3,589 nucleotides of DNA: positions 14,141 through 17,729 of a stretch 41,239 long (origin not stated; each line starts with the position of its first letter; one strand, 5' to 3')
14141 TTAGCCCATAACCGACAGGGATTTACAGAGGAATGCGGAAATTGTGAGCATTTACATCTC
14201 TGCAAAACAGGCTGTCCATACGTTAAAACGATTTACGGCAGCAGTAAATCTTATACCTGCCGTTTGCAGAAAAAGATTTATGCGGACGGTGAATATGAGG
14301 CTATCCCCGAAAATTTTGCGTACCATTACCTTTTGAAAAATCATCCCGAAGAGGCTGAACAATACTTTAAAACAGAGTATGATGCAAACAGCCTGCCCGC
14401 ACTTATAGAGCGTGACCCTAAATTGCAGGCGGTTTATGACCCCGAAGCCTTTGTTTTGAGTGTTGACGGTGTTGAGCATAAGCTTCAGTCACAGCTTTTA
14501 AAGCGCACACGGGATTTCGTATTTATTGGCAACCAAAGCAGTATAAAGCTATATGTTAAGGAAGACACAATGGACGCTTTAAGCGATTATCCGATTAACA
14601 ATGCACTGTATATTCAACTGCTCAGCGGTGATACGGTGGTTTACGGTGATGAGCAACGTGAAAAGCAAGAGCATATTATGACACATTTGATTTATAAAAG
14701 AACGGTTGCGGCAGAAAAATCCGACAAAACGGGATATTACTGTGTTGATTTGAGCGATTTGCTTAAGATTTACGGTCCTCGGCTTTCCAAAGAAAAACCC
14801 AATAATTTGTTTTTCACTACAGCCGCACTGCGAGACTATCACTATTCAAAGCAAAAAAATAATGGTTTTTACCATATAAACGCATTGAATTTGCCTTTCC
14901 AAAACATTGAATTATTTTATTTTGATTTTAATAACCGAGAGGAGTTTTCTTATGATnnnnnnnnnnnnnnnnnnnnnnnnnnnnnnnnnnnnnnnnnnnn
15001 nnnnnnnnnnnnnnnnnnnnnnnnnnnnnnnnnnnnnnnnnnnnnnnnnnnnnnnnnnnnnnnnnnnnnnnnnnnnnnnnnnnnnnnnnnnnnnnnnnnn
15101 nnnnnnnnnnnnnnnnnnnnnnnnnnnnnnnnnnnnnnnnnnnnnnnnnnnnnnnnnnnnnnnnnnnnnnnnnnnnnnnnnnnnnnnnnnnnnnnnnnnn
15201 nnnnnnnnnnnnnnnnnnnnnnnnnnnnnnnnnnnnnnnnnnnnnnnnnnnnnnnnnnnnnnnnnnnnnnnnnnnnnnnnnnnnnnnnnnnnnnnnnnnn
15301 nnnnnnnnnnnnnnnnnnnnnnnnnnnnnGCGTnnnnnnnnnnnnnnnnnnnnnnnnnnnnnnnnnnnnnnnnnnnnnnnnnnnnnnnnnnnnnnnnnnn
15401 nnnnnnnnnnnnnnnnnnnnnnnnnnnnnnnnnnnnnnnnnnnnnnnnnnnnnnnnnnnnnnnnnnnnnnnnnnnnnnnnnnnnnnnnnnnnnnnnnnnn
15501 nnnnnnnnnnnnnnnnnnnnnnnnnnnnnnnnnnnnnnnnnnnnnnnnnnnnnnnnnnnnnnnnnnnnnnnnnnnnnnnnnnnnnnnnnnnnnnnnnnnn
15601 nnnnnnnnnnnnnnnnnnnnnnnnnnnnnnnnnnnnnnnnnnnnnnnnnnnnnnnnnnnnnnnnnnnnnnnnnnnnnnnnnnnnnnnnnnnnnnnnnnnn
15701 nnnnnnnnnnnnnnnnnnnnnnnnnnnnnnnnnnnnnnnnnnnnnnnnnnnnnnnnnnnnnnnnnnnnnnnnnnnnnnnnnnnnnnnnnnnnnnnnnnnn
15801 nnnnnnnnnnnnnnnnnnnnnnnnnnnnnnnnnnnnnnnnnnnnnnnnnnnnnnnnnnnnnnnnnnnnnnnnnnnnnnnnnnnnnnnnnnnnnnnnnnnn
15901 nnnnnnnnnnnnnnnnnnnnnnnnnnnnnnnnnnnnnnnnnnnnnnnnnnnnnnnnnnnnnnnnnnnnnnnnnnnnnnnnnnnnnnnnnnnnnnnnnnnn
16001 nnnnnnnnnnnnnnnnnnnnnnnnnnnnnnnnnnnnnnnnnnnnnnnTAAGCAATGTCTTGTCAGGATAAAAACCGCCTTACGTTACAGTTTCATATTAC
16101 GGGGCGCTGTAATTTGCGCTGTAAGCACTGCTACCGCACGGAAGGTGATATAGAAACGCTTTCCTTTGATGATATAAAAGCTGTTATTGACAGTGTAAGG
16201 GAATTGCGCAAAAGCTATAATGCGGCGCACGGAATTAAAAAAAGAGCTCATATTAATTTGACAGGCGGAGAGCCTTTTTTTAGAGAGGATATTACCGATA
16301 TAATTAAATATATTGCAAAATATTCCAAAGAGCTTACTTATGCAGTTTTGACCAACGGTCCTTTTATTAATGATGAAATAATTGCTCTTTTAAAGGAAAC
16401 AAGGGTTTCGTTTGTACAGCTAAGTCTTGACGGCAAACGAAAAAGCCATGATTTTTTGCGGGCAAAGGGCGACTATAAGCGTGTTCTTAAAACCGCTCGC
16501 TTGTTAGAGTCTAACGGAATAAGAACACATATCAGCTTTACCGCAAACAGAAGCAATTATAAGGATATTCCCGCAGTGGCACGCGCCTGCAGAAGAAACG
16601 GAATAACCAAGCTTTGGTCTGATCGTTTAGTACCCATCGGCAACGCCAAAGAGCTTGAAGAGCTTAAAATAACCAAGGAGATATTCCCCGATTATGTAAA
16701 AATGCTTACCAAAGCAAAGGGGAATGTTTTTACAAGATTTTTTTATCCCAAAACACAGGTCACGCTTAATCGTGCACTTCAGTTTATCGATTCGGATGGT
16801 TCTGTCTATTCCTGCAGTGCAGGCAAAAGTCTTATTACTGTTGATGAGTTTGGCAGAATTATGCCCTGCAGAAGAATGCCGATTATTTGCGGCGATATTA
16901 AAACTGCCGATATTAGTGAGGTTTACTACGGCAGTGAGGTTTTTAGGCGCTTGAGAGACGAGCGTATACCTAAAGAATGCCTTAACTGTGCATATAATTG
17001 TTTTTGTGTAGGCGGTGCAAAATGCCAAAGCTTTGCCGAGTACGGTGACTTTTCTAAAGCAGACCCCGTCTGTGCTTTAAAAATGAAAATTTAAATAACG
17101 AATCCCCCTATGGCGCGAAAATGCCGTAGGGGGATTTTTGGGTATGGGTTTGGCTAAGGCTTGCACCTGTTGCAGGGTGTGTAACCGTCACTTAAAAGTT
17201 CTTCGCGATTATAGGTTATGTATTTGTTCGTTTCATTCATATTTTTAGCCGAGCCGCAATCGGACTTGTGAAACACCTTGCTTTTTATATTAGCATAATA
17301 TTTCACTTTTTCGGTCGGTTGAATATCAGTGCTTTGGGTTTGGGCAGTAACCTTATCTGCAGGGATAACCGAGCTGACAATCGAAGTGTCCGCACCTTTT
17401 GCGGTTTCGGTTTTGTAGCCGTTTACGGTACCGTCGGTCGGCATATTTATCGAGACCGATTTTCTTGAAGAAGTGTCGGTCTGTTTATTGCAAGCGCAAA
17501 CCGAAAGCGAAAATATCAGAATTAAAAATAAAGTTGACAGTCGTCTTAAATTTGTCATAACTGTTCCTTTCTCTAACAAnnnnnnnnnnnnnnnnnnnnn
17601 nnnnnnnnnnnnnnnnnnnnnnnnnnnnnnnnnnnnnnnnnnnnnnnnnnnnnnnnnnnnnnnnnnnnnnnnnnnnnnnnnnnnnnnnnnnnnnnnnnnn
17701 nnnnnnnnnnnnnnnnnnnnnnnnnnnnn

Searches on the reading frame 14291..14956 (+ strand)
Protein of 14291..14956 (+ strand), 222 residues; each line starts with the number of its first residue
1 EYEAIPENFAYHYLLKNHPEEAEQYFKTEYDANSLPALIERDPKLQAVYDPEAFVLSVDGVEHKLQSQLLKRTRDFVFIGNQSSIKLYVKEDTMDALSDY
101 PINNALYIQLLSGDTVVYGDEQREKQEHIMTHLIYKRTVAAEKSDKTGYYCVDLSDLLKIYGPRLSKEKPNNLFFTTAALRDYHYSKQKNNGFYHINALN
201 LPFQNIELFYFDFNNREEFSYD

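Call 45: search_protein_representatives(protein=window:14291-14956:+)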
Query: 222 residues. Proteins with E-value up to 0.001 (for the whole library): 92; up to 1e-10: 64; up to 1e-30: 18. The best 92 are listed.
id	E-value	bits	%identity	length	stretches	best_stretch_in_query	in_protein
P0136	3.8e-63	229.4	55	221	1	7-214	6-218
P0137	6.2e-49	182.9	43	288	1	6-217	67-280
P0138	2.9e-47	177.5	47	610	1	28-209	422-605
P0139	4.6e-45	170.3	50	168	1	56-214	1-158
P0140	5.5e-42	160.2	60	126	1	90-210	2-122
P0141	9.8e-41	156.2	68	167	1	108-212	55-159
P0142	3.9e-40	154.2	47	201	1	33-180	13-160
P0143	4.2e-40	154.1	65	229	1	108-210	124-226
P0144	1.1e-39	152.7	53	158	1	88-218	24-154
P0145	4.3e-38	147.5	54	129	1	35-159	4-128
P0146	2.0e-37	145.3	42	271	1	25-210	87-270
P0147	3.8e-36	141.2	41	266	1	31-218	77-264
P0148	1.6e-35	139.1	42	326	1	31-210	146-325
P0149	1.6e-34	135.8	41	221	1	31-210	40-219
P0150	8.3e-34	133.5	53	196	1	98-214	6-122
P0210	2.2e-07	47.2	26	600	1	34-210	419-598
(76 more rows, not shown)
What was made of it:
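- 14291..14956 (+): C-terminal ~220-aa domain of rSAM-1 (residues 361-582), beta-rich and highly conserved. It is the inferred docking domain for the folded part of the small protein. About 83 are shorter proteins and the rest are about 588-616 aa with the domain at the C-end (call 45).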

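Call 54: find_encoding_contigs(protein=P0210, flank=4000, max_places=2)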
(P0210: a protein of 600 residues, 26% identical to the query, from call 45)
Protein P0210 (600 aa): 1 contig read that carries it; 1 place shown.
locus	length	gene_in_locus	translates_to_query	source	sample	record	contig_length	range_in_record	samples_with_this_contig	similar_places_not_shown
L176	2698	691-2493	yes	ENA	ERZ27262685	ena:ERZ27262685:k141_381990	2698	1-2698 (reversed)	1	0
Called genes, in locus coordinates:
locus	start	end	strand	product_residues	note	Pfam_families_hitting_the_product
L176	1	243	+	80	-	?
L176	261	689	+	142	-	-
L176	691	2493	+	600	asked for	PF04055:Radical_SAM (weak)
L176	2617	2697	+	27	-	?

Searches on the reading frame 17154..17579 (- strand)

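Call 3: search_protein_families(library=ncbifam, proteins=[window:17154-17579:-], max_evalue=0.01)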
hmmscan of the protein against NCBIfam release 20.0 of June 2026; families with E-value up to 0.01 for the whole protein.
window:17154-17579:- (141 aa): 0 families

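Call 4: search_protein_families(library=pfam, proteins=[window:17154-17579:-], max_evalue=0.01)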
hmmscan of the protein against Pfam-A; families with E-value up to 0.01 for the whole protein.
window:17154-17579:- (141 aa): 1 family
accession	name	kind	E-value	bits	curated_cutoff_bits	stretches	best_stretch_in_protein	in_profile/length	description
PF02805.21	Ada_Zn_binding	-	0.00026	21.4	23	1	93-141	17-64/65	Metal binding domain of Ada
